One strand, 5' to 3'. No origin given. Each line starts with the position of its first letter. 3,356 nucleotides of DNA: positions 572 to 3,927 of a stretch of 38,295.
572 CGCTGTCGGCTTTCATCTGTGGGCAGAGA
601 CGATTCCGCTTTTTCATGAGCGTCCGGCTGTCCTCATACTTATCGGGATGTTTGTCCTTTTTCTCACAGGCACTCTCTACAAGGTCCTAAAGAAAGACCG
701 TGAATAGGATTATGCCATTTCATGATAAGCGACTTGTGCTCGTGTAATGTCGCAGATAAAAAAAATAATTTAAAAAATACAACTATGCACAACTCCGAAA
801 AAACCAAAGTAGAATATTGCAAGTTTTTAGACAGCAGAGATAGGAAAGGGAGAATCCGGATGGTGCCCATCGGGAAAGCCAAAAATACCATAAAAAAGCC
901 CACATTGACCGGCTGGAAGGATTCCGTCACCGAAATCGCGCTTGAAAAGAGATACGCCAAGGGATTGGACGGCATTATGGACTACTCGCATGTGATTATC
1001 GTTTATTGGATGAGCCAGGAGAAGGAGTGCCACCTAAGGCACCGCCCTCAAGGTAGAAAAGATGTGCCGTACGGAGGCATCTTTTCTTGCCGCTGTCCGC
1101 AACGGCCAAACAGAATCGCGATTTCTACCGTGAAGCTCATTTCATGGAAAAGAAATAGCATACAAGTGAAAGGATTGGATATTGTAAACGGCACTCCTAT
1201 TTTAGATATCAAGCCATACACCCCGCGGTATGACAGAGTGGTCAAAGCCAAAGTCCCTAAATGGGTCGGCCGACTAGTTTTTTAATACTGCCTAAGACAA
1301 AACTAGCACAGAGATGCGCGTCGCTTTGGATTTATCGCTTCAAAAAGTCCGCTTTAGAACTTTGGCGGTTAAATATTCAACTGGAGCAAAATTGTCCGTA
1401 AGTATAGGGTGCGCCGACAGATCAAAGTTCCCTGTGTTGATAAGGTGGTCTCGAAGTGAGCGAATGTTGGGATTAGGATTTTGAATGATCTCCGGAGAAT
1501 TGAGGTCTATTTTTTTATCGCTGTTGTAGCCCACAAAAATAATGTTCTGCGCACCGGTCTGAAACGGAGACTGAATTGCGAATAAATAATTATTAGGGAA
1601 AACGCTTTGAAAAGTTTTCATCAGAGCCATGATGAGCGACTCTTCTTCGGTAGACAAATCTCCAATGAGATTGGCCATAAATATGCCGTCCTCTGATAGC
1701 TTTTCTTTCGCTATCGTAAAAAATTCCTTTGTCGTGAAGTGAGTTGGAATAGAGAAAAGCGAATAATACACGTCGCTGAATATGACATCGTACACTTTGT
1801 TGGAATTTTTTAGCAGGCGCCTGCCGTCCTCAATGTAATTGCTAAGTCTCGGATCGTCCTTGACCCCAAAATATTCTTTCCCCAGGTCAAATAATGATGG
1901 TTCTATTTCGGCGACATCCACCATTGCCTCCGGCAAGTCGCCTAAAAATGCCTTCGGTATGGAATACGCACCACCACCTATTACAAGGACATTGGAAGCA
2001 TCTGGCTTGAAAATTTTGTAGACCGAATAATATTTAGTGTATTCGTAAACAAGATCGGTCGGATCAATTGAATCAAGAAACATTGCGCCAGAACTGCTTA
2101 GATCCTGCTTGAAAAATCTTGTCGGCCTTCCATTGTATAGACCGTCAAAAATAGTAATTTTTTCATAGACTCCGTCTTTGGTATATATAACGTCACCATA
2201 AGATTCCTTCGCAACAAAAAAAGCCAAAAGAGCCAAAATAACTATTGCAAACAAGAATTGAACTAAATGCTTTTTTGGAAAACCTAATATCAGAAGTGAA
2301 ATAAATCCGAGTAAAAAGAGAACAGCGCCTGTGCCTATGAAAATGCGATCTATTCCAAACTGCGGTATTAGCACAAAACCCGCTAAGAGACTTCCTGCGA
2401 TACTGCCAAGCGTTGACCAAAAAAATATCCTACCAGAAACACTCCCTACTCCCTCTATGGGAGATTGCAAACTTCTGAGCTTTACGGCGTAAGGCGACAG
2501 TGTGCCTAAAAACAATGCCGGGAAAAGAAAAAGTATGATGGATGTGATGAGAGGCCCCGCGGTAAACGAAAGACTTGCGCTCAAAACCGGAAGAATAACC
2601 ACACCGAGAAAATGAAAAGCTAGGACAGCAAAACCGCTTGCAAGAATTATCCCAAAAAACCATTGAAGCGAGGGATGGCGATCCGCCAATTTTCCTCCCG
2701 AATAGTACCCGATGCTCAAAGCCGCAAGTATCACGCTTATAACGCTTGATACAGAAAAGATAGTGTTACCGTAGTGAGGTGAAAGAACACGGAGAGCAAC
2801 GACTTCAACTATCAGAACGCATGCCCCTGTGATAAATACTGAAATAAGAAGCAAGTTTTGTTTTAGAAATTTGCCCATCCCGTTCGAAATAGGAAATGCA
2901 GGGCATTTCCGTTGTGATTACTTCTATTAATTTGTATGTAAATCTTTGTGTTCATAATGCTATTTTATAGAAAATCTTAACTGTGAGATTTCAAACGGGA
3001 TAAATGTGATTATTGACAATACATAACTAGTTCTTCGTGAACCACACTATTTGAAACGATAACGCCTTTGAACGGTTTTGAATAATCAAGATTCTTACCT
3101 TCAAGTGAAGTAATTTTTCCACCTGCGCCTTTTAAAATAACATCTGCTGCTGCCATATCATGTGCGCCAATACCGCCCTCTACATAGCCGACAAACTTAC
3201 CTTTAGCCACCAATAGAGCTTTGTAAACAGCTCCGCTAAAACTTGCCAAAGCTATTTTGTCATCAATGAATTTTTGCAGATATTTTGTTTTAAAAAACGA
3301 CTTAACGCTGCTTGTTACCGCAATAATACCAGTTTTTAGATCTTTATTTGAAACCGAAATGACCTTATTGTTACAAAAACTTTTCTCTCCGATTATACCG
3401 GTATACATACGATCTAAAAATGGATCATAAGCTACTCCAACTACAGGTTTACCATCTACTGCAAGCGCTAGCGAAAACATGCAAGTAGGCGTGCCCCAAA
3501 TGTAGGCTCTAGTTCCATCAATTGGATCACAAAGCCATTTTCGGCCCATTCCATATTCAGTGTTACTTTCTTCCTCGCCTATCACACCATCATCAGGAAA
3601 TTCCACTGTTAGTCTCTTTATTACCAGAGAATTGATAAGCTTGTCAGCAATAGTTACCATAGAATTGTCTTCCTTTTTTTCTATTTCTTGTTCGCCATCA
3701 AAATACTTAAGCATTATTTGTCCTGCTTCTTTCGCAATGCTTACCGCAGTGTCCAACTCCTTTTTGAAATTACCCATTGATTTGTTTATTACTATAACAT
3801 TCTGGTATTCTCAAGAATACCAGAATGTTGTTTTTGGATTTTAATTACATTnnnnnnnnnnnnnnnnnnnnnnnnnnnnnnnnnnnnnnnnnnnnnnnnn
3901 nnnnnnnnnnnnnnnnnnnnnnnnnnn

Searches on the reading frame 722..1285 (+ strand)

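Call 30: search_protein_families(library=pfam, proteins=[window:722-1285:+], max_evalue=0.00001)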
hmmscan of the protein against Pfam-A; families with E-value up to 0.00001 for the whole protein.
window:722-1285:+ (187 aa): 1 family
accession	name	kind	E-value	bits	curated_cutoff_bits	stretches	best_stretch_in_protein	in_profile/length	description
PF01980.22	TrmO_N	-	4.7e-29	101.4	26.8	1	67-171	11-116/116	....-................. O N-terminal domain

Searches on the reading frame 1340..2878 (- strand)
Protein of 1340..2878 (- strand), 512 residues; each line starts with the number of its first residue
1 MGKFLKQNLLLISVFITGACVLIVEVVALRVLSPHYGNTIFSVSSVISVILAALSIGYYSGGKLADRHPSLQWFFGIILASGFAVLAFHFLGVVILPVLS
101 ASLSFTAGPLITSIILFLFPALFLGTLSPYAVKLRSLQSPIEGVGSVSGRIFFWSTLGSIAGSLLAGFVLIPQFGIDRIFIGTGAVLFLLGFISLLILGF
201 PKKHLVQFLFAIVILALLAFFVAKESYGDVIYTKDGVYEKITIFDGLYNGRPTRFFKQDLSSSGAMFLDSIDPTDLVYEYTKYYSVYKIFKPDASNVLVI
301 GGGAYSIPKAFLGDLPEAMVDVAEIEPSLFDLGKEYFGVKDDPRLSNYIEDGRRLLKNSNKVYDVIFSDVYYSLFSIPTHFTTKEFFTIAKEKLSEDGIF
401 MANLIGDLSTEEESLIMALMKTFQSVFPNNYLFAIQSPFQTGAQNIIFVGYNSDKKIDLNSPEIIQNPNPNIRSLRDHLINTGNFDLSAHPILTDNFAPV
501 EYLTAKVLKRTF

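Call 30: search_protein_families(library=pfam, proteins=[window:1340-2878:-], max_evalue=0.00001)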
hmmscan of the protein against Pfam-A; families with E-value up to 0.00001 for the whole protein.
window:1340-2878:- (512 aa): 1 family
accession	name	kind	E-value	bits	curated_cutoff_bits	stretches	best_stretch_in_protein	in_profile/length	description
PF01564.23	Spermine_synth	-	1.1e-11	45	22.9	1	289-447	14-173/186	Spermine/spermidine synthase domain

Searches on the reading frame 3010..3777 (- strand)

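Call 30: search_protein_families(library=pfam, proteins=[window:3010-3777:-], max_evalue=0.00001)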
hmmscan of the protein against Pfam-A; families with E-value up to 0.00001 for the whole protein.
window:3010-3777:- (255 aa): 1 family
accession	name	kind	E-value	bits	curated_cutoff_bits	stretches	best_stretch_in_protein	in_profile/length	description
PF00459.30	Inositol_P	-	1.1e-49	169.8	27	1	9-251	7-263/271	Inositol monophosphatase family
